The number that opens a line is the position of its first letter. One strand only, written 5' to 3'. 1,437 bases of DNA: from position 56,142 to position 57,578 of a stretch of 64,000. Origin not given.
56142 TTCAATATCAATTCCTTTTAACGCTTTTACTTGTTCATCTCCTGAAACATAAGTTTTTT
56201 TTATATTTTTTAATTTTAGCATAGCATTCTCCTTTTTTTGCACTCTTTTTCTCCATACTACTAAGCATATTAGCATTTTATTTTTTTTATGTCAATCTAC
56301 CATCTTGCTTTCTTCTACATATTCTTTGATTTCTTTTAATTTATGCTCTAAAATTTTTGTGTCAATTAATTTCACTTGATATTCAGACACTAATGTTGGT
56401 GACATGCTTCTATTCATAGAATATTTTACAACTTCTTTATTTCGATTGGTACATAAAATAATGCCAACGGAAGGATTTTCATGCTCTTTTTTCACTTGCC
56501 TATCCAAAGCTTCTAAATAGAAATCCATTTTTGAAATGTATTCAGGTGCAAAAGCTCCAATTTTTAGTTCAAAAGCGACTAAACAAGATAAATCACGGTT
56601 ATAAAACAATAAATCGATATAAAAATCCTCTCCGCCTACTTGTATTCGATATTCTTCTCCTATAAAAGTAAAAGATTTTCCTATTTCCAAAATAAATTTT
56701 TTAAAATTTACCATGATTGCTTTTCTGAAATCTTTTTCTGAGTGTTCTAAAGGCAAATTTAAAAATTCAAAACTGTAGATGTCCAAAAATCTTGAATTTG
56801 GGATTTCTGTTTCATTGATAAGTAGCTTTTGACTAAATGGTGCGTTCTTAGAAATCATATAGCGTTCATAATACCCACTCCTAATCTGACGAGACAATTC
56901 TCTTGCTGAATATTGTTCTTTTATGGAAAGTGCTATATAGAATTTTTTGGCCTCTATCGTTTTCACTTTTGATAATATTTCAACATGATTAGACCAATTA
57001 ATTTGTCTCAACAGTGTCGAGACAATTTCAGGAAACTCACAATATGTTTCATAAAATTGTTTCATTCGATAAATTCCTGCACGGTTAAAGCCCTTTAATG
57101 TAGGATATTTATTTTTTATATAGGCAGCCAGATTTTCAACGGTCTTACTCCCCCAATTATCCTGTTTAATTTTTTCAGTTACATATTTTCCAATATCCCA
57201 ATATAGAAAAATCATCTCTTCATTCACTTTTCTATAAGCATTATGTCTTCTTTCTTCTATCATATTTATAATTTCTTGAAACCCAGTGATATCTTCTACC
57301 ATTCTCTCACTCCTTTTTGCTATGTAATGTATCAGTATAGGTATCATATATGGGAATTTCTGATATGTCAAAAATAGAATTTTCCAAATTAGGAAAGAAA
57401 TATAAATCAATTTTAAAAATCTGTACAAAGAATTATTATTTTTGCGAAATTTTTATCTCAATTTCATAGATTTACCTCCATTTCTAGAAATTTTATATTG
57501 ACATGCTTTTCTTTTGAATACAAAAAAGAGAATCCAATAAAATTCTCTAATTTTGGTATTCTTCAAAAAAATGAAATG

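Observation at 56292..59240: Candidate defence islet: YhcG-like nuclease plus EVE-PD-(D/E)xK (DUF3883) fusion, a putative modification-dependent restriction enzyme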

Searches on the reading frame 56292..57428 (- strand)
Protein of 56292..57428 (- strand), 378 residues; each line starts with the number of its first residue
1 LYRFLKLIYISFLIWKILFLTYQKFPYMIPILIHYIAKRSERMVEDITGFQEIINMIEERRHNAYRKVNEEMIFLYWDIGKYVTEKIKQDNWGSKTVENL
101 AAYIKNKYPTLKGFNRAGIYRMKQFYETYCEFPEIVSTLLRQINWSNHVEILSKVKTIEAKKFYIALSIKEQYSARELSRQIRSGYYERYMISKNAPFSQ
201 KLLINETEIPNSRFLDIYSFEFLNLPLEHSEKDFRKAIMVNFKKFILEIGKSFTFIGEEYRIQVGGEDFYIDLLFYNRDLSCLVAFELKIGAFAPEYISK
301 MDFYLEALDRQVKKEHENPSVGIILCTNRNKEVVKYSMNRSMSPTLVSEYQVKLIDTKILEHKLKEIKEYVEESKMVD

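Call 3: search_protein_families(library=pfam, proteins=[window:56292-57428:-], max_evalue=1)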
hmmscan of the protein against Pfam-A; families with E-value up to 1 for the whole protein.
window:56292-57428:- (378 aa): 3 families
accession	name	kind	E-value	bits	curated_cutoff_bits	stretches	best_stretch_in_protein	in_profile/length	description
PF06250.17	YhcG_C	-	1.2e-50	171.8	32.5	1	215-363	5-155/157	YhcG PDDEXK nuclease domain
PF17761.7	DUF1016_N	-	2.4e-38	131.8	32.8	1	52-189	1-137/137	DUF1016 N-terminal domain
PF09553.16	RE_Eco47II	-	0.0027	17.8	25.9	1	95-170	98-182/202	Eco47II restriction endonuclease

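Call 4: search_protein_families(library=padloc, proteins=[window:56292-57428:-], max_evalue=1)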
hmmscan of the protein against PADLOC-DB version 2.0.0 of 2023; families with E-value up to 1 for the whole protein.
window:56292-57428:- (378 aa): 32 families (the best 25 are shown)
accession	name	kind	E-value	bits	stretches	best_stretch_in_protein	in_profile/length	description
PDLC04795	PDC-S02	-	3.8e-120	399.3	1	48-374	26-350/357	-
PDLC04831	PDC-S02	-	2.2e-107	357.5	1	48-369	13-332/346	-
PDLC04810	PDC-S02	-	9.6e-93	309.2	1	50-373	15-349/355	-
PDLC04822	PDC-S02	-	2e-91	304.7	1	43-334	7-292/294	-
PDLC04807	PDC-S02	-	3.1e-88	294.4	1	49-373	16-344/351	-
PDLC04803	PDC-S02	-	1.8e-87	291.5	1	110-373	6-263/269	-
PDLC04813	PDC-S02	-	6.2e-62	206.6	1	213-374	7-168/175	-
PDLC04826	PDC-S02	-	1.3e-52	176.6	1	50-254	15-217/222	-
PDLC04801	PDC-S02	-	4.6e-47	158.6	2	39-193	5-157/205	-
PDLC04820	PDC-S02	-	2.1e-45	153.2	1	49-365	29-317/332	-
PDLC04827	PDC-S02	-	1.6e-43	147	1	50-265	14-230/234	-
PDLC04821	PDC-S02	-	6.7e-34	114.9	1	46-164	10-127/133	-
PDLC04794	PDC-S02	-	2e-32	110.1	1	49-145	4-99/108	-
PDLC04800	PDC-S02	-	1.8e-30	103.9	1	51-161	16-125/129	-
PDLC04811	PDC-S02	-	5.8e-30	102.4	1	51-191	17-156/172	-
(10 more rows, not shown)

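Call 5: search_protein_families(library=ncbifam, proteins=[window:56292-57428:-], max_evalue=1)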
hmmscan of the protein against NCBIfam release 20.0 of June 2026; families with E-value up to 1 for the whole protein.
window:56292-57428:- (378 aa): 0 families
